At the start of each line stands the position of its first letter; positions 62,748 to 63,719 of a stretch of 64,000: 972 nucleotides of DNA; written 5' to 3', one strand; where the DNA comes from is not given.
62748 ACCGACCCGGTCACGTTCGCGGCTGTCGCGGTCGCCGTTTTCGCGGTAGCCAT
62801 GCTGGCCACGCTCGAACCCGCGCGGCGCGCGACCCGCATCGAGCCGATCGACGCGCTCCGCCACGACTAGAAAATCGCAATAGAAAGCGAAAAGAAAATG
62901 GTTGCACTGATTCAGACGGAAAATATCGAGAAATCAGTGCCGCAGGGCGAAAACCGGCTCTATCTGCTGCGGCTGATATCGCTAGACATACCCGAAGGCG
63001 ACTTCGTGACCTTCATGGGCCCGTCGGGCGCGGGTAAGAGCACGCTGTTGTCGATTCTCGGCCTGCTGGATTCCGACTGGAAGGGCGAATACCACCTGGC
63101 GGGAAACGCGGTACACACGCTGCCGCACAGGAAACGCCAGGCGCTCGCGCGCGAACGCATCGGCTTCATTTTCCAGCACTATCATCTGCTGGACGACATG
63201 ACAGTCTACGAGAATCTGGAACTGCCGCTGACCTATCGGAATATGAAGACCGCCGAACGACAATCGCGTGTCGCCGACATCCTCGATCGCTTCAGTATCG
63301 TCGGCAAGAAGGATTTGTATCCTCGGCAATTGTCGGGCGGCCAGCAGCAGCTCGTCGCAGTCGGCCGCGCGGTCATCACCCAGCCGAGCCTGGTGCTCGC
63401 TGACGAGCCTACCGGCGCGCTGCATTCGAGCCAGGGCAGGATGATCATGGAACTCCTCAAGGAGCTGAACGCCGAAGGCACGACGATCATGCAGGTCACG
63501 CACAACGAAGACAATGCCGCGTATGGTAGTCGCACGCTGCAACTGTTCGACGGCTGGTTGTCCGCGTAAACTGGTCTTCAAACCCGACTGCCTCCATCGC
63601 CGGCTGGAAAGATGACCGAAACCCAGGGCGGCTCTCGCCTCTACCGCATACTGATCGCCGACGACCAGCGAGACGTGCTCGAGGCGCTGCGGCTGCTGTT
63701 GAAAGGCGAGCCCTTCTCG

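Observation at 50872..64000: MacAB-like locus with four tandem duplicated FtsX permeases, two separate ATPases, one adaptor and sigma-54-type control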

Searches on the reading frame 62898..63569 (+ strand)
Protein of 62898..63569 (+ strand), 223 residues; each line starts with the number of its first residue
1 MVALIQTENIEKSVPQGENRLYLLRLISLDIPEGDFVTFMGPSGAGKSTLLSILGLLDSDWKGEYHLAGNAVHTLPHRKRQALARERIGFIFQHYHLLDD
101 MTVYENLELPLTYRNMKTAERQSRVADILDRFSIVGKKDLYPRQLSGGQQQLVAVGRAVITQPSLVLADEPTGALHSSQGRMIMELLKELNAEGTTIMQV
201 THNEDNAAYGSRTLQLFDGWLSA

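Call 5: search_protein_families(library=pfam, proteins=[window:62898-63569:+], max_evalue=0.01)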
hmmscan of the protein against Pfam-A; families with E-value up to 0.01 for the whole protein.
window:62898-63569:+ (223 aa): 6 families
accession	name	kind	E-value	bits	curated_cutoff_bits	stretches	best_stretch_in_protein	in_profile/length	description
PF00005.33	ABC_tran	-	3.5e-30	105.8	25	1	26-172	3-136/137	ABC transporter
PF13304.12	AAA_21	-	1.6e-09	38.7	27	2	131-203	224-299/304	AAA domain, putative AbiEii toxin, Type IV TA system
PF02463.25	SMC_N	-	0.00067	19.6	40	1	36-210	26-205/220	RecF/RecN/SMC N terminal domain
PF13481.12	AAA_25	-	0.002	18.2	27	1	26-54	25-53/195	AAA domain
PF03193.22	RsgA_GTPase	-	0.0023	18.2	30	1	34-54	106-126/174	RsgA GTPase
PF13555.12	AAA_29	-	0.0029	17.8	27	1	32-57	20-46/61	P-loop containing region of AAA domain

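Call 6: search_protein_families(library=ncbifam, proteins=[window:62898-63569:+], max_evalue=0.001)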
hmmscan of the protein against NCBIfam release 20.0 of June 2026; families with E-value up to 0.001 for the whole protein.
window:62898-63569:+ (223 aa): 183 families (the best 25 are shown)
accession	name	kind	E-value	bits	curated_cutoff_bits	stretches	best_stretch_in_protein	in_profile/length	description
NF038007.1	ABC_ATP_DarD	equivalog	8.7e-68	228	375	1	7-220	4-217/218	darobactin export ABC transporter ATP-binding protein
NF007826.0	PRK10535.1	equivalog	2.9e-59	200.9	966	1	1-220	1-220/648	macrolide ABC transporter ATP-binding protein/permease MacB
TIGR03608.1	L_ocin_972_ABC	subfamily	3.5e-55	186.7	254.85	1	22-215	12-205/206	putative bacteriocin export ABC transporter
TIGR02211.1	LolD_lipo_ex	equivalog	2.1e-54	184.4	307.75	1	4-221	1-219/221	lipoprotein-releasing ABC transporter ATP-binding protein LolD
TIGR02673.1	FtsE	equivalog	2.7e-54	184.1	264.85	1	5-216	2-210/214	cell division ATP-binding protein FtsE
TIGR02982.1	heterocyst_DevA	subfamily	1e-47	162.6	295.8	1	5-221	2-219/220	ABC exporter ATP-binding subunit, DevA family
NF007879.0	PRK10584.1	equivalog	1.6e-47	162.2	336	1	5-221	7-224/228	putative ABC transporter ATP-binding protein YbbA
NF008639.0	PRK11629.1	equivalog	6.9e-46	156.5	360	1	3-222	5-225/234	lipoprotein-releasing ABC transporter ATP-binding protein LolD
TIGR03265.1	PhnT2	equivalog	5.3e-45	154.2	457.7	1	8-207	8-198/353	putative 2-aminoethylphosphonate ABC transporter ATP-binding protein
TIGR02314.1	ABC_MetN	equivalog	6.9e-43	147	499.7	1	4-205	1-202/343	methionine ABC transporter ATP-binding protein MetN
NF008338.0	PRK11124.1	equivalog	3.2e-40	138.2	369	1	24-207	18-204/242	arginine ABC transporter ATP-binding protein ArtP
TIGR00968.1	3a0106s01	subfamily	3.5e-39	134.7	342.75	1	20-207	12-194/237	sulfate ABC transporter ATP-binding protein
TIGR02315.1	ABC_phnC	equivalog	1.4e-38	132.7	266.1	1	5-218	2-221/243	phosphonate ABC transporter ATP-binding protein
NF040933.2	ABC_arch_GlcV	equivalog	2.4e-38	131.9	450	1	5-206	3-204/357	glucose ABC transporter ATP-binding protein GlcV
NF040729.1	ABC_ATP_SaoA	equivalog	1e-37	129.9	360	1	5-211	2-200/248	ABC transporter ATP-binding protein SaoA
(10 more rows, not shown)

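Call 10: find_encoding_contigs(protein=window:62898-63569:+, flank=10000, max_places=6)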
Protein window:62898-63569:+ (223 aa): no gene with exactly this product is on record in the collection.

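Call 15: find_related_loci(query=window:62898-63566:+, collection=genome_contigs, flank=10000)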
Query window:62898-63566:+ (223 aa) in genome_contigs; peptide patterns used: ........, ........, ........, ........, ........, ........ (x = any residue, [..] = any of these).
121 stretches matched a pattern; 73 encode a relative of the query (tblastn E <= 1e-3); 73 distinct loci.
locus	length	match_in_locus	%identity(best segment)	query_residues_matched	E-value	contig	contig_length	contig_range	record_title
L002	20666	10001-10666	90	1-222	3e-138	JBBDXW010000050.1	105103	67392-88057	MAG: Woeseia sp. isolate LejiaD_61_26 Lejia_D_396_length_105103_cov_16, whole genome shotgun sequence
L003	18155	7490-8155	88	1-222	3e-134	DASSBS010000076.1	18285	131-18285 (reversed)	MAG TPA_asm: Woeseiaceae bacterium isolate SMAG_U901 k141_908446, whole genome shotgun sequence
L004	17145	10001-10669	89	1-223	1e-133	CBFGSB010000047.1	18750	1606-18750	MAG TPA_asm: uncultured Chromatiales bacterium isolate SRR17295759_binner23_Refined_1 genome assembly, contig: ERZ233543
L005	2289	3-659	89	4-222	9e-142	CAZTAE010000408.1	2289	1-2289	MAG TPA_asm: uncultured Woeseiaceae bacterium isolate SRP284430_co1_22 genome assembly, contig: NODE_56691_length_2289_c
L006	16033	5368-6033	87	1-222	5e-133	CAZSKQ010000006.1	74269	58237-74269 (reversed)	MAG TPA_asm: uncultured Woeseiaceae bacterium isolate SRP263527_co2_168 genome assembly, contig: NODE_208_length_74269_c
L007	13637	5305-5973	86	1-223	1e-132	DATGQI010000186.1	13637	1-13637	MAG TPA_asm: Woeseiaceae bacterium isolate SMAG_U10419 k141_4712769, whole genome shotgun sequence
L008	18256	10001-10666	86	1-222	1e-131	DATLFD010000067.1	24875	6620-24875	MAG TPA_asm: Gammaproteobacteria bacterium isolate SMAG_U14393 k141_3518922, whole genome shotgun sequence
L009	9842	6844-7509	85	1-222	4e-127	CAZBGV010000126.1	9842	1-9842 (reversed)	MAG TPA_asm: uncultured Woeseiaceae bacterium isolate SRP263527_co2_88 genome assembly, contig: NODE_6328_length_9842_co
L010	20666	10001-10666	84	1-222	4e-126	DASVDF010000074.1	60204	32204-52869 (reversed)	MAG TPA_asm: Woeseiaceae bacterium isolate SMAG_U2026 k141_1009407, whole genome shotgun sequence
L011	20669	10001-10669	84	1-223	1e-125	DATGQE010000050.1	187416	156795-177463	MAG TPA_asm: Woeseiaceae bacterium isolate SMAG_U10415 k141_4118972, whole genome shotgun sequence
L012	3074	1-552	91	39-222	2e-117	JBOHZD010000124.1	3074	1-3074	MAG: Woeseiaceae bacterium isolate M3-S_metawrap_bin.287 k127_282889, whole genome shotgun sequence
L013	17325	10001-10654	73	4-221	5e-108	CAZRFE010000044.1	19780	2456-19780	MAG TPA_asm: uncultured Gammaproteobacteria bacterium isolate SRP263527_co2_174 genome assembly, contig: NODE_2240_lengt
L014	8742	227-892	89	1-222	2e-135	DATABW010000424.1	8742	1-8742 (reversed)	MAG TPA_asm: Woeseiaceae bacterium isolate SMAG_U6708 k141_1276137, whole genome shotgun sequence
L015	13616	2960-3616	67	3-221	7e-101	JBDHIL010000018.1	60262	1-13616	MAG: Gemmatimonadota bacterium isolate BHB10-2_Bin_294 BHB10-2_Bin_294_scaffold_2131, whole genome shotgun sequence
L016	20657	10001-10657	67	4-222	1e-100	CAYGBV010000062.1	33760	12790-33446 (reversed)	MAG TPA_asm: uncultured Gemmatimonadaceae bacterium isolate ERP108616_co1_411 genome assembly, contig: k119_2091222, who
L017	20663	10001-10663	67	1-221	2e-100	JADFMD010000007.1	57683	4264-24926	MAG: Gemmatimonadetes bacterium isolate B56T3L14 B56T3L14_NODE196, whole genome shotgun sequence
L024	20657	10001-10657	64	3-221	4e-95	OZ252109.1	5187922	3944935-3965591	MAG: Longimicrobiales bacterium isolate 1d53c583-c24b-4857-8c2e-3ad10d23d6df genome assembly, chromosome: 1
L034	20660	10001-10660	61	3-221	5e-89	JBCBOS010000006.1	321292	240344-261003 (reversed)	MAG: Bacteroidota bacterium isolate J06633_12 NODE_6_length_321292_cov_14.851227, whole genome shotgun sequence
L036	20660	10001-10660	57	3-222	1e-87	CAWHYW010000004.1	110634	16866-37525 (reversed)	MAG: Bryobacteraceae bacterium isolate MFD08700.bin.2.22 genome assembly, contig: contig_103590, whole genome shotgun se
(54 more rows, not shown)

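Call 21: search_protein_families(library=pfam, proteins=[L002:10717-12081:+, L002:12147-13445:+, L002:13473-14399:+, L002:14510-15571:+, L002:15707-17155:-, L002:17165-17734:-, L002:17792-18532:+, L002:18631-19242:-], max_evalue=0.001)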
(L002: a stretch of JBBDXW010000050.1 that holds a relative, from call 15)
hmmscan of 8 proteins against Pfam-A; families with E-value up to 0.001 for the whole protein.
L002:10717-12081:+ (454 aa): 10 families
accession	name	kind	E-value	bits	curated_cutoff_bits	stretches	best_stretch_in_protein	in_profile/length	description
PF00158.32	Sigma54_activat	-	6.9e-60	202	20.2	1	155-321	2-168/168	Sigma-54 interaction domain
PF00072.30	Response_reg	-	5e-22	78.6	30.2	1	10-124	1-110/111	Response regulator receiver domain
PF25601.1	AAA_lid_14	-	1.3e-21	76.6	27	1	326-401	1-76/87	AAA+ ATPase lid domain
PF14532.12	Sigma54_activ_2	-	5e-15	56.4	25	1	156-325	2-138/138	Sigma-54 interaction domain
PF02954.25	HTH_8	-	7.7e-15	54.8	22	1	413-453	2-42/42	Bacterial regulatory protein, Fis family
PF07728.20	AAA_5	-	2e-05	25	22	1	177-307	1-135/139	AAA domain (dynein-related subfamily)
PF00004.35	AAA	-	2.5e-05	25.2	21.2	1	178-295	1-109/131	ATPase family associated with various cellular activities (AAA)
PF13556.12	HTH_30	-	0.00014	22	27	1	427-452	10-35/59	PucR C-terminal helix-turn-helix domain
PF13191.12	AAA_16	-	0.00023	22.2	32.6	1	162-207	10-56/167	AAA ATPase domain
PF18024.7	HTH_50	-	0.00036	20.6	27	1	415-454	10-48/50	Helix-turn-helix domain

L002:12147-13445:+ (432 aa): 2 families
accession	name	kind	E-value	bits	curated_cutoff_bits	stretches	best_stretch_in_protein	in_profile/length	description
PF02518.31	HATPase_c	-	4.6e-17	62.9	26.4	1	330-431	2-108/111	Histidine kinase-, DNA gyrase B-, and HSP90-like ATPase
PF00512.31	HisKA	-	0.00056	20.3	26.9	0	223-281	2-52/66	His Kinase A (phospho-acceptor) domain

L002:13473-14399:+ (308 aa): 1 family
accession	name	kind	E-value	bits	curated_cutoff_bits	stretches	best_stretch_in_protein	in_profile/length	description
PF10978.13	DUF2785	-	2.5e-42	145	25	1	110-280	1-173/174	Protein of unknown function (DUF2785)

L002:14510-15571:+ (353 aa): 1 family
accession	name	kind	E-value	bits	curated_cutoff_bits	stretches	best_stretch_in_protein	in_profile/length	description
PF01545.26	Cation_efflux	-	1.8e-39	136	26.6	1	63-263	2-191/198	Cation efflux family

L002:15707-17155:- (482 aa): 4 families
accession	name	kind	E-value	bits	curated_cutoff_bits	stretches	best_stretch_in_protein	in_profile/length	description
PF00282.25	Pyridoxal_deC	-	8.4e-60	202.9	27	1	81-413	31-374/375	Pyridoxal-dependent decarboxylase conserved domain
PF05889.19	SepSecS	-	8.6e-05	21.9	21.1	1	177-326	99-245/389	O-phosphoseryl-tRNA(Sec) selenium transferase, SepSecS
PF00155.27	Aminotran_1_2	-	0.00018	21.3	19.7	1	179-278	90-191/361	Aminotransferase class I and II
PF01212.27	Beta_elim_lyase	-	0.00022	21.1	27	1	183-331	74-224/288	Beta-eliminating lyase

L002:17165-17734:- (189 aa): 2 families
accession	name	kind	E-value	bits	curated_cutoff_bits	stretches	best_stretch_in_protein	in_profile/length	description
PF03358.20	FMN_red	-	1e-34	119.7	24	1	3-152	2-151/152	NADPH-dependent FMN reductase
PF02525.22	Flavodoxin_2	-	2.4e-05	24.6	27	1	33-97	38-106/198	Flavodoxin-like fold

L002:17792-18532:+ (246 aa): 0 families

L002:18631-19242:- (203 aa): 0 families

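Call 23: search_protein_families(library=pfam, proteins=[L024:5914-7491:+, L024:12107-13576:+, L024:13691-14896:+, L024:15336-16517:+, L024:16740-17816:+, L017:5943-7637:+, L017:12150-13493:+, L017:13757-14659:+, L017:14656-16869:+, L017:621-3227:-], max_evalue=0.001)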
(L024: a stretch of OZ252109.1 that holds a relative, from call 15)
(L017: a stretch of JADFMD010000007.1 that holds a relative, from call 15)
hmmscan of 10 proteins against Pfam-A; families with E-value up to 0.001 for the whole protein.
L024:5914-7491:+ (525 aa): 1 family
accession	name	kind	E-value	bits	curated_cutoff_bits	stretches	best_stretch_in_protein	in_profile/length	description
PF02321.23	OEP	-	8.8e-45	153.2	22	3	378-515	52-187/187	Outer membrane efflux protein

L024:12107-13576:+ (489 aa): 3 families
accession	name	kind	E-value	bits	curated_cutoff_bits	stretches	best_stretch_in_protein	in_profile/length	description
PF02518.31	HATPase_c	-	1.7e-18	67.5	26.4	1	376-480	2-110/111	Histidine kinase-, DNA gyrase B-, and HSP90-like ATPase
PF08448.16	PAS_4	-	0.00019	22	23.1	1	169-212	3-46/110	PAS fold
PF00989.32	PAS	-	0.00034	21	22.6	1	163-247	3-86/113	PAS fold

L024:13691-14896:+ (401 aa): 3 families
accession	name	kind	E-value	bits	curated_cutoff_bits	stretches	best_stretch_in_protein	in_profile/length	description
PF06537.16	DHOR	-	1.6e-67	228.5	22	2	128-398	213-496/499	Di-haem oxidoreductase, putative peroxidase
PF00034.26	Cytochrom_C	-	8e-10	40.4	21.3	0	68-113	7-44/90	Cytochrome c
PF13442.11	Cytochrome_CBB3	-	9.6e-06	26.3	27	0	69-98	10-35/68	Cytochrome C oxidase, cbb3-type, subunit III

L024:15336-16517:+ (393 aa): 0 families

L024:16740-17816:+ (358 aa): 2 families
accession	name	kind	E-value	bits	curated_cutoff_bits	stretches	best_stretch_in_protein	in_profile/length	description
PF00990.26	GGDEF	-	3.8e-41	141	23.8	1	200-354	2-159/161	Diguanylate cyclase, GGDEF domain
PF00072.30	Response_reg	-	1.7e-18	67.3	30.2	1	69-179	1-108/111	Response regulator receiver domain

L017:5943-7637:+ (564 aa): 1 family
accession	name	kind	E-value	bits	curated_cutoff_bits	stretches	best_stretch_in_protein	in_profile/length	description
PF02321.23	OEP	-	7.1e-44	150.3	22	2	313-557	3-187/187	Outer membrane efflux protein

L017:12150-13493:+ (447 aa): 4 families
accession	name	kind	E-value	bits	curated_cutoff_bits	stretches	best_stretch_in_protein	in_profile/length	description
PF02518.31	HATPase_c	-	8.1e-24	84.6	26.4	1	338-443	2-110/111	Histidine kinase-, DNA gyrase B-, and HSP90-like ATPase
PF13581.12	HATPase_c_2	-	9.3e-05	22.9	27.4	1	349-417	39-110/127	Histidine kinase-like ATPase domain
PF00989.32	PAS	-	0.00027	21.4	22.6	1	125-177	3-55/113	PAS fold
PF08448.16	PAS_4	-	0.00054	20.6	23.1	0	130-171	2-43/110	PAS fold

L017:13757-14659:+ (300 aa): 2 families
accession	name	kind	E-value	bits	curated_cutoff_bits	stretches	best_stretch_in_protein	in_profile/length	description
PF00990.26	GGDEF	-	7.5e-42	143.3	23.8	1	141-296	2-160/161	Diguanylate cyclase, GGDEF domain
PF00072.30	Response_reg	-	1e-15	58.3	30.2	1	12-115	2-103/111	Response regulator receiver domain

L017:14656-16869:+ (737 aa): 5 families
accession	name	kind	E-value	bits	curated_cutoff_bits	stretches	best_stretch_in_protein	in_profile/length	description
PF00437.27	T2SSE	-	1.8e-118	395.9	24.9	1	215-596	3-370/370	Type II/IV secretion system protein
PF00072.30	Response_reg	-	2.1e-22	79.8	30.2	1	616-728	1-110/111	Response regulator receiver domain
PF05157.20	MshEN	-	7.2e-15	55.2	23.1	1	97-180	2-88/90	MshEN domain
PF25199.1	nSTAND_NTPase5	-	3.2e-06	27.5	34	1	352-398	39-86/145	Novel STAND NTPase 5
PF13191.12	AAA_16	-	3.7e-05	24.7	32.6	1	342-441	8-103/167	AAA ATPase domain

L017:621-3227:- (868 aa): 2 families
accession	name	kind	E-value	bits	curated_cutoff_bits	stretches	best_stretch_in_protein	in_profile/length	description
PF05193.26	Peptidase_M16_C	-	5.4e-17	62.7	23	1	244-416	1-180/181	Peptidase M16 inactive domain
PF00675.25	Peptidase_M16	-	3.4e-14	53.4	22.3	1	82-200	2-120/149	Insulinase (Peptidase family M16)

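Call 43: search_protein_representatives(protein=window:62898-63569:+)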
Query: 223 residues. Proteins with E-value up to 0.001 (for the whole library): 455552; up to 1e-10: 153125; up to 1e-30: 8465. The best 150 are listed.
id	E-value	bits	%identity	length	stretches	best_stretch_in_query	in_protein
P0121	1.3e-82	292.8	63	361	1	5-215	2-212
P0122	4.8e-79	281.2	38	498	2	4-219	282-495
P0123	1.0e-77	276.8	59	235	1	3-221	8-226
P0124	3.0e-76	272.0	38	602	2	23-221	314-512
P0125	1.4e-74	266.6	55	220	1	4-222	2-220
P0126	1.6e-74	266.4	38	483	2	18-220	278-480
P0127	6.4e-74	264.4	40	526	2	28-221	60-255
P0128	8.0e-74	264.1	38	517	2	21-221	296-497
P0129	1.0e-73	263.7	64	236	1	43-222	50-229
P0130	2.0e-73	262.8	69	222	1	40-210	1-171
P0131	2.0e-72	259.5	63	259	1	24-221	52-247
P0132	4.8e-72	258.3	54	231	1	6-220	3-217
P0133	8.1e-72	257.5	54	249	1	4-222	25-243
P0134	1.1e-71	257.2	59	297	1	5-205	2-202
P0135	3.1e-70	252.4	58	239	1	5-220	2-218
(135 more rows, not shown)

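Call 49: search_protein_families(library=pfam, proteins=[L036:10709-11440:+, L036:11526-13064:+, L036:13374-14648:+, L036:14402-15979:+, L036:16889-18067:+, L034:10903-13530:+, L034:13674-15251:+, L034:15411-17486:+, L036:2647-4476:-, L036:4502-5830:-], max_evalue=0.001)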
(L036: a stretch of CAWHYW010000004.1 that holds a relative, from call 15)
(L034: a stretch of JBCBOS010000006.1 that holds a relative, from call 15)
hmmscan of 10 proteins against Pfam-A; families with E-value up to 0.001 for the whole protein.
L036:10709-11440:+ (243 aa): 0 families

L036:11526-13064:+ (512 aa): 1 family
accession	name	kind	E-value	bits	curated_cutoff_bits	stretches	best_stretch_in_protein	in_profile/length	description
PF03747.19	ADP_ribosyl_GH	-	1.1e-34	120.9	26.2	1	39-323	1-287/287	ADP-ribosylglycohydrolase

L036:13374-14648:+ (424 aa): 2 families
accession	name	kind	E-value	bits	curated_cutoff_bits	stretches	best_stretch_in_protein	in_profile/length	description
PF07969.17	Amidohydro_3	-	1.5e-19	71.2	29.7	2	122-414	151-472/472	Amidohydrolase family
PF01979.26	Amidohydro_1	-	1.1e-17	64.8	25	1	76-413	1-345/345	Amidohydrolase family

L036:14402-15979:+ (525 aa): 3 families
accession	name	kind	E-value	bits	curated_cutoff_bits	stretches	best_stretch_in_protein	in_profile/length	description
PF07837.17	FTCD_N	-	9.9e-69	231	27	1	82-258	1-176/176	Formiminotransferase domain, N-terminal subdomain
PF02971.19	FTCD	-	1.8e-31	109.5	24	1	260-365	1-112/145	Formiminotransferase domain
PF04961.17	FTCD_C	-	1.1e-07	32.2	24.5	1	441-522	99-181/182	Formiminotransferase-cyclodeaminase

L036:16889-18067:+ (392 aa): 1 family
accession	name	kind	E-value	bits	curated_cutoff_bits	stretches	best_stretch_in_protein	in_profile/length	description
PF07221.17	GlcNAc_2-epim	-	2.1e-38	132.9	23.4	1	39-365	5-336/347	N-acylglucosamine 2-epimerase (GlcNAc 2-epimerase)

L034:10903-13530:+ (875 aa): 5 families
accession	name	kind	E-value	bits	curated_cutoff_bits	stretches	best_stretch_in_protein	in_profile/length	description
PF14905.12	OMP_b-brl_3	-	2.4e-122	409.4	27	1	443-849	2-408/408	Outer membrane protein beta-barrel family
PF00593.30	TonB_dep_Rec_b-barrel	-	4.9e-15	56.8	27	1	382-735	9-346/436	TonB dependent receptor-like, beta-barrel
PF07715.20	Plug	-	2.8e-11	44.3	23.9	1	209-287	22-107/107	TonB-dependent Receptor Plug Domain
PF13620.12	CarboxypepD_reg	-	1.9e-10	41.4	32.3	1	89-162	2-74/82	Carboxypeptidase regulatory-like domain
PF13715.12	CarbopepD_reg_2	-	1.6e-08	34.9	32.2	1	89-183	1-88/88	CarboxypepD_reg-like domain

L034:13674-15251:+ (525 aa): 1 family
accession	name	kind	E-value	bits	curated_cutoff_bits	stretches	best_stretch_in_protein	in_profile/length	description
PF01293.25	PEPCK_ATP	-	1.5e-213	710.1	26.5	1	6-473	4-464/465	Phosphoenolpyruvate carboxykinase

L034:15411-17486:+ (691 aa): 0 families

L036:2647-4476:- (609 aa): 1 family
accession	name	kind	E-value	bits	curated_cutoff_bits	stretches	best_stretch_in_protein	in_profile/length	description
PF01019.26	G_glu_transpept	-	1e-103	348.4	27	1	52-601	2-509/512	Gamma-glutamyltranspeptidase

L036:4502-5830:- (442 aa): 5 families
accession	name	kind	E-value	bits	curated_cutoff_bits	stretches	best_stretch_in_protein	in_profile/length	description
PF02518.31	HATPase_c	-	3.7e-15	56.8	26.4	1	338-441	1-108/111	Histidine kinase-, DNA gyrase B-, and HSP90-like ATPase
PF13188.13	PAS_8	-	2.6e-05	24.4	21.8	1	125-164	2-38/65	PAS domain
PF00989.32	PAS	-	0.00011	22.7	22.6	1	126-168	3-45/113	PAS fold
PF00672.30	HAMP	-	0.00013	22.6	25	1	65-114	5-53/53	HAMP domain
PF08448.16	PAS_4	-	0.00069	20.3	23.1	0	131-189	2-59/110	PAS fold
